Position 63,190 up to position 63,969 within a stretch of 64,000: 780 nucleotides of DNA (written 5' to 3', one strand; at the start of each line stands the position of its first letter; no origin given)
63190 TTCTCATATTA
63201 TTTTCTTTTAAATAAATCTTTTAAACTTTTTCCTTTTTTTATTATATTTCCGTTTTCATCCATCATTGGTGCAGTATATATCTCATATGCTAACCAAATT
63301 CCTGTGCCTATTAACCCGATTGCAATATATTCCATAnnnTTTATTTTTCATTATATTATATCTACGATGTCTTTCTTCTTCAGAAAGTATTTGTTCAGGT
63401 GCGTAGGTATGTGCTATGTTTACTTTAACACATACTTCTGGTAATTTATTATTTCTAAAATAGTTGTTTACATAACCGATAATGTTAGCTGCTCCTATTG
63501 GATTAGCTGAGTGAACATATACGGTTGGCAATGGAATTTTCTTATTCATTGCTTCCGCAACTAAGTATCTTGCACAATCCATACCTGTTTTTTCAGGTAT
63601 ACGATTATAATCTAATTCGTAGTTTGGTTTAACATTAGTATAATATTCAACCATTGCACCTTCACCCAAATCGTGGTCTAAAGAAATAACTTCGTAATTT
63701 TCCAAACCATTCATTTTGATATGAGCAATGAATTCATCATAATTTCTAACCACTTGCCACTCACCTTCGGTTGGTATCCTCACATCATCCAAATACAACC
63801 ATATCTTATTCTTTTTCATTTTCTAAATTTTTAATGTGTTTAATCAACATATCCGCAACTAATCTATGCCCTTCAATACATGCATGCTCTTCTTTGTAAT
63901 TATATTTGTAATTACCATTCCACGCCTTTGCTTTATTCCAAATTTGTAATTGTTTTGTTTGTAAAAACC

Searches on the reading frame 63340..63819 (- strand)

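Call 52: search_protein_families(library=pfam, alignment_id=A1, max_evalue=0.001)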
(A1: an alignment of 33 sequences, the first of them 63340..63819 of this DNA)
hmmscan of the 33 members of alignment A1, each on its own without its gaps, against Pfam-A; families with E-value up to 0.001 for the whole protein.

A. member 1, window:63340-63819:- (160 aa): 1 family
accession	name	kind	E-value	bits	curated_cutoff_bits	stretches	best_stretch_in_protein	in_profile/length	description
PF20274.4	cREC_REC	-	9.2e-21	74.8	27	1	8-118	3-87/88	Cyclic-phosphate processing Receiver domain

B. families by the number of members that match (of 33 scanned): 16 families
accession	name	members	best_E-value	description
PF17338.8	GP88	1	1.4e-35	Gene product 88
PF01145.31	Band_7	1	1e-21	SPFH domain / Band 7 family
PF20274.4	cREC_REC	1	9.2e-21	Cyclic-phosphate processing Receiver domain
PF24043.1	DUF7352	1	4.9e-20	Domain of unknown function (DUF7352)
PF07728.20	AAA_5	1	1.9e-16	AAA domain (dynein-related subfamily)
PF01068.26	DNA_ligase_A_M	1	6.4e-16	ATP dependent DNA ligase domain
PF18406.6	DUF1281_C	1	6.2e-12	Ferredoxin-like domain in Api92-like protein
PF07724.20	AAA_2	1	1.6e-11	AAA domain (Cdc48 subfamily)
PF12957.13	DUF3846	1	1.9e-10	Domain of unknown function (DUF3846)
PF14743.12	DNA_ligase_OB_2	1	1.5e-08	DNA ligase OB-like domain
PF00004.35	AAA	1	8e-08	ATPase family associated with various cellular activities (AAA)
PF08406.16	CbbQ_C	1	3.7e-06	CbbQ/NirQ/NorQ C-terminal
PF00158.32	Sigma54_activat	1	1.2e-05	Sigma-54 interaction domain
PF13173.12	AAA_14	1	2.6e-05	AAA domain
PF12775.13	AAA_7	1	0.00048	P-loop containing dynein motor region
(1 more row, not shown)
